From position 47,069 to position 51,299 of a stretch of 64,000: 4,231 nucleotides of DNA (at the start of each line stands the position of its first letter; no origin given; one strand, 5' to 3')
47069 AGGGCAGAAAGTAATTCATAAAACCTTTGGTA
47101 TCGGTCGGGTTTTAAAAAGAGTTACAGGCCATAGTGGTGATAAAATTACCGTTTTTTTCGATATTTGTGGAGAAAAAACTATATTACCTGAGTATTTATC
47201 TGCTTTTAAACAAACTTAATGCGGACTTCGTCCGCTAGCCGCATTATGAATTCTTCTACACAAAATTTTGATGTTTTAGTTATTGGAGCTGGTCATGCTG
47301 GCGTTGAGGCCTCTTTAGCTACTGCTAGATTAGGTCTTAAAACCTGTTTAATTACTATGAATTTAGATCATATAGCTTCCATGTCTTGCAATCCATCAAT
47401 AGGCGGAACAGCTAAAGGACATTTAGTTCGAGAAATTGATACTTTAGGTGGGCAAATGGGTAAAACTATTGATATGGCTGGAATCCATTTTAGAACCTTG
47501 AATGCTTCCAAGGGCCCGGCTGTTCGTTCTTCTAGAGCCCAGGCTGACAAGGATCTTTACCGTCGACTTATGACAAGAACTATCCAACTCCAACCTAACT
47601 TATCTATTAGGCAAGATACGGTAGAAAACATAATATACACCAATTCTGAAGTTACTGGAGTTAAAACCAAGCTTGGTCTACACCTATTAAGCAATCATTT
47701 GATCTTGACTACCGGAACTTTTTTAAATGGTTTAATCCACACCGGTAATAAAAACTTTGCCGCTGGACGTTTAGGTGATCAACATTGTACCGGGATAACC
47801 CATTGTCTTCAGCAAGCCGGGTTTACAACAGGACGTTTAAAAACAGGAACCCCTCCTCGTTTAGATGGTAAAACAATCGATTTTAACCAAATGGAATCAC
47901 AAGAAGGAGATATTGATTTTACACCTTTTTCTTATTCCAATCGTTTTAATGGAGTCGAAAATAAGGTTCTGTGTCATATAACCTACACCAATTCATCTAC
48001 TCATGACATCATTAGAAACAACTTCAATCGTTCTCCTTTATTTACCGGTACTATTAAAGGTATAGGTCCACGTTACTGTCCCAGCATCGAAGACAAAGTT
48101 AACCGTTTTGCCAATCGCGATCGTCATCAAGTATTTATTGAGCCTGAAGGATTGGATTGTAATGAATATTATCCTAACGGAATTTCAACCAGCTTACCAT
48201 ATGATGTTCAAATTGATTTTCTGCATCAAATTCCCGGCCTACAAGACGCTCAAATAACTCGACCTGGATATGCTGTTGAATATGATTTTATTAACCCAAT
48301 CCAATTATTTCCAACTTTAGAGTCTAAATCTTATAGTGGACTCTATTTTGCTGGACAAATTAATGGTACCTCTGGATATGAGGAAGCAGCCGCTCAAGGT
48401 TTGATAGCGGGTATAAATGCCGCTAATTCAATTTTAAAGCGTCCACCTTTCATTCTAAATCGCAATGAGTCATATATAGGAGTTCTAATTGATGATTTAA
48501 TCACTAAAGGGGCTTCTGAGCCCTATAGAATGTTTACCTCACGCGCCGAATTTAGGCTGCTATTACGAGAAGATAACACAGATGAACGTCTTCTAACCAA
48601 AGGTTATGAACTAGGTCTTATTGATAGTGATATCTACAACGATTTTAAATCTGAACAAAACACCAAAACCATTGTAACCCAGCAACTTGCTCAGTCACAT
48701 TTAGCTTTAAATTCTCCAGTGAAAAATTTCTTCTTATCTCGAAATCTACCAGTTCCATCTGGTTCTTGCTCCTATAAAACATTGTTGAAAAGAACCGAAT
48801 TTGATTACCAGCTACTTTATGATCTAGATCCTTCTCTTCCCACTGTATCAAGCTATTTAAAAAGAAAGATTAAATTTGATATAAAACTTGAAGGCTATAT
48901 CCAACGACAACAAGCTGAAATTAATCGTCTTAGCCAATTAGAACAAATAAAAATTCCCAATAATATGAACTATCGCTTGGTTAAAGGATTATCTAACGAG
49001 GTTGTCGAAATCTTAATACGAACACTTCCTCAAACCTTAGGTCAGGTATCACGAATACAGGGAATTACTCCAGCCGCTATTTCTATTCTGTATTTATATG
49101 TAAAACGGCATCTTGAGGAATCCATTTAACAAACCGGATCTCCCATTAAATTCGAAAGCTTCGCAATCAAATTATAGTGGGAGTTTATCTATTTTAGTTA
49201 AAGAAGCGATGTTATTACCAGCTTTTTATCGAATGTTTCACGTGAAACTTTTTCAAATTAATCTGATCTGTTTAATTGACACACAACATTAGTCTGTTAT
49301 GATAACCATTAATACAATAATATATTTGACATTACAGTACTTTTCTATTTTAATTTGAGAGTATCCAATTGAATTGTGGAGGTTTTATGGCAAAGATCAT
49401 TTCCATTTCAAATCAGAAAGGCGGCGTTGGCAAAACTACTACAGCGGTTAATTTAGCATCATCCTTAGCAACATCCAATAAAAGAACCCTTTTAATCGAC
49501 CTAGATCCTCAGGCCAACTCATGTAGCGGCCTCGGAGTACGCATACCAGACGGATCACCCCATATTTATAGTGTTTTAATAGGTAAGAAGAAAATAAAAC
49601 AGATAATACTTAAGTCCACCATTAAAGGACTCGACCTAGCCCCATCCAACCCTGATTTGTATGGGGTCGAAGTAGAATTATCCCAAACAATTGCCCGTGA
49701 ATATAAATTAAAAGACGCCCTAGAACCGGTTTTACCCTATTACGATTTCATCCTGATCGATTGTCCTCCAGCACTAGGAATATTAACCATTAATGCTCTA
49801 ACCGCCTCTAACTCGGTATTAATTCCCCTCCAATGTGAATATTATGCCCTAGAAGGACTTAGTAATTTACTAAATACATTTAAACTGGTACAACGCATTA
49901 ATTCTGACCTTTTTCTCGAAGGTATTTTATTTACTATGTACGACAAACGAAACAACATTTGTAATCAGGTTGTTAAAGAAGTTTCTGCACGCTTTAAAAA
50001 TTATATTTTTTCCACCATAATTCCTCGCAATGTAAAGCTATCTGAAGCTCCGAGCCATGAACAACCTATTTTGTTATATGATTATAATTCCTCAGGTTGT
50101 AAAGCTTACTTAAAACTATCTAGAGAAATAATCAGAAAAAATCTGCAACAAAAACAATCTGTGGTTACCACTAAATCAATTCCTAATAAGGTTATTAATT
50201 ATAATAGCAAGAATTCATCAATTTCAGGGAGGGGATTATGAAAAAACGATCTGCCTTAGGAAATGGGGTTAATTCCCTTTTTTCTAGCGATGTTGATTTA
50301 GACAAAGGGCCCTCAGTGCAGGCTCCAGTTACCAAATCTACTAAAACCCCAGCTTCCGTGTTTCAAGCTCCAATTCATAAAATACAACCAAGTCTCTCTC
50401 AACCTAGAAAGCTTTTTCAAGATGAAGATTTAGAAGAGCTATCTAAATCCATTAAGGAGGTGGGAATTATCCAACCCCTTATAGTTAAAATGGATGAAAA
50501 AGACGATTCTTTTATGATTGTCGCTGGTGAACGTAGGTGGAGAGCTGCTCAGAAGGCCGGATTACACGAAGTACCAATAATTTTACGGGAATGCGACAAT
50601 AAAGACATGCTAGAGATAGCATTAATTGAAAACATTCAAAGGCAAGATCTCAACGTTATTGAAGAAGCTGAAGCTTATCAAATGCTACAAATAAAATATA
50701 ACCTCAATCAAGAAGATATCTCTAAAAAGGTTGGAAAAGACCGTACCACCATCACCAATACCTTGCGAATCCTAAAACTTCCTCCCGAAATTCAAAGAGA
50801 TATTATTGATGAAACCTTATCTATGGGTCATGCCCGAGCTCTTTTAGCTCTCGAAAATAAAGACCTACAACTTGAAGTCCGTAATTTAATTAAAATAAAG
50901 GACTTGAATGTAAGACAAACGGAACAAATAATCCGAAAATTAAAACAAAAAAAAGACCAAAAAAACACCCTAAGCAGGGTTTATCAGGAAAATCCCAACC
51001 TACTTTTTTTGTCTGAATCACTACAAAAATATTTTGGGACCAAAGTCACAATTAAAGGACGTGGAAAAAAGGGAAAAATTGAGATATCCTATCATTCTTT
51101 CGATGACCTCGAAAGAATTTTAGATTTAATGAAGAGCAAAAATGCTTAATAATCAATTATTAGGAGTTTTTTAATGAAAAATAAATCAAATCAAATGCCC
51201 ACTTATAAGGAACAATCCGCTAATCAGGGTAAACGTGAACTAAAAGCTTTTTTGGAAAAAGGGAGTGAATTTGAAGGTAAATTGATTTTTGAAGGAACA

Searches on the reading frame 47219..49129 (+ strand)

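Call 17: search_protein_families(library=ncbifam, proteins=[window:47219-49129:+], max_evalue=0.00001)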
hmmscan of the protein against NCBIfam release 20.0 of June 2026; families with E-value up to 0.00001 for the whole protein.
window:47219-49129:+ (636 aa): 4 families
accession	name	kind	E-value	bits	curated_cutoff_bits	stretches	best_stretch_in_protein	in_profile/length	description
TIGR00136.1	mnmG_gidA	equivalog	1.8e-256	852.4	524.85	1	17-630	1-614/616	tRNA uridine-5-carboxymethylaminomethyl(34) synthesis enzyme MnmG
NF003739.0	PRK05335.1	equivalog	2.1e-24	86.1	262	1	321-430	280-389/441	methylenetetrahydrofolate--tRNA-(uracil(54)-C(5))-methyltransferase (FADH(2)-oxidizing) TrmFO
TIGR00137.1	gid_trmFO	equivalog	1.6e-20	73.3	428.65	1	321-432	277-388/433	FADH(2)-oxidizing methylenetetrahydrofolate--tRNA-(uracil(54)-C(5))-methyltransferase TrmFO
TIGR03140.1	AhpF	equivalog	1.1e-06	27.5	502.9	0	10-47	206-243/515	alkyl hydroperoxide reductase subunit F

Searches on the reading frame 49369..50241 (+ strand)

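Call 52: search_protein_families(library=pfam, proteins=[window:49369-50241:+], max_evalue=0.0001)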
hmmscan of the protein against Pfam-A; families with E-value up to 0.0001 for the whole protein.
window:49369-50241:+ (290 aa): 7 families
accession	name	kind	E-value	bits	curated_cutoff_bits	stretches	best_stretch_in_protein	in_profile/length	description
PF13614.12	AAA_31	-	1.2e-64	218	27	1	9-181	2-175/177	AAA domain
PF01656.29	CbiA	-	1e-23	84.1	25.4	1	11-234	1-125/125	CobQ/CobB/MinD/ParA nucleotide binding domain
PF09140.17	MipZ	-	2e-09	37.6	20.7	1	10-50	2-42/262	ATPase MipZ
PF10609.15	ParA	-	9e-09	35.5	27.1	1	8-47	3-42/246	NUBPL iron-transfer P-loop NTPase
PF00142.24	Fer4_NifH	-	1.3e-08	35.2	25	1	16-53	7-44/271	4Fe-4S iron sulfur cluster binding proteins, NifH/frxC family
PF06564.18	CBP_BcsQ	-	1.8e-08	34.7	21.3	1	9-247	2-226/234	Cellulose biosynthesis protein BcsQ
PF02374.21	ArsA_ATPase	-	8.4e-07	28.9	24.3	1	16-49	8-41/305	Anion-transporting ATPase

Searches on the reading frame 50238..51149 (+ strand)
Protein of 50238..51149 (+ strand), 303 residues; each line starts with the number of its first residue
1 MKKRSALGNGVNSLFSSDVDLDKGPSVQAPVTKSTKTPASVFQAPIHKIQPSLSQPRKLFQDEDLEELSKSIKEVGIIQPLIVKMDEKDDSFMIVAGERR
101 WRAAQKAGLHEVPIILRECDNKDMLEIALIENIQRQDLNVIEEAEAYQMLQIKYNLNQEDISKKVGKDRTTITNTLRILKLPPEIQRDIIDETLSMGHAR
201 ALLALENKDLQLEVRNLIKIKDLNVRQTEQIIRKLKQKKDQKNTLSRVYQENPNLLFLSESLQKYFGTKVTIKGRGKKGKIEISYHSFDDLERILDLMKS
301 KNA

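Call 52: search_protein_families(library=pfam, proteins=[window:50238-51149:+], max_evalue=0.0001)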
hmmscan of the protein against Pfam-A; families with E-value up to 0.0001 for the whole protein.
window:50238-51149:+ (303 aa): 3 families
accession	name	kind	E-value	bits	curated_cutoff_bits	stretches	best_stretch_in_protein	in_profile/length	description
PF17762.8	HTH_ParB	-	1.7e-34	118.4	22.6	1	136-236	1-101/102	ParB HTH domain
PF02195.25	ParB_N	-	1.8e-33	114.9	26.3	1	42-134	4-95/95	ParB N-terminal domain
PF23552.2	ParB_C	-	1.2e-10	41.1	23.8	1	252-297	2-48/50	ParB dimerisation domain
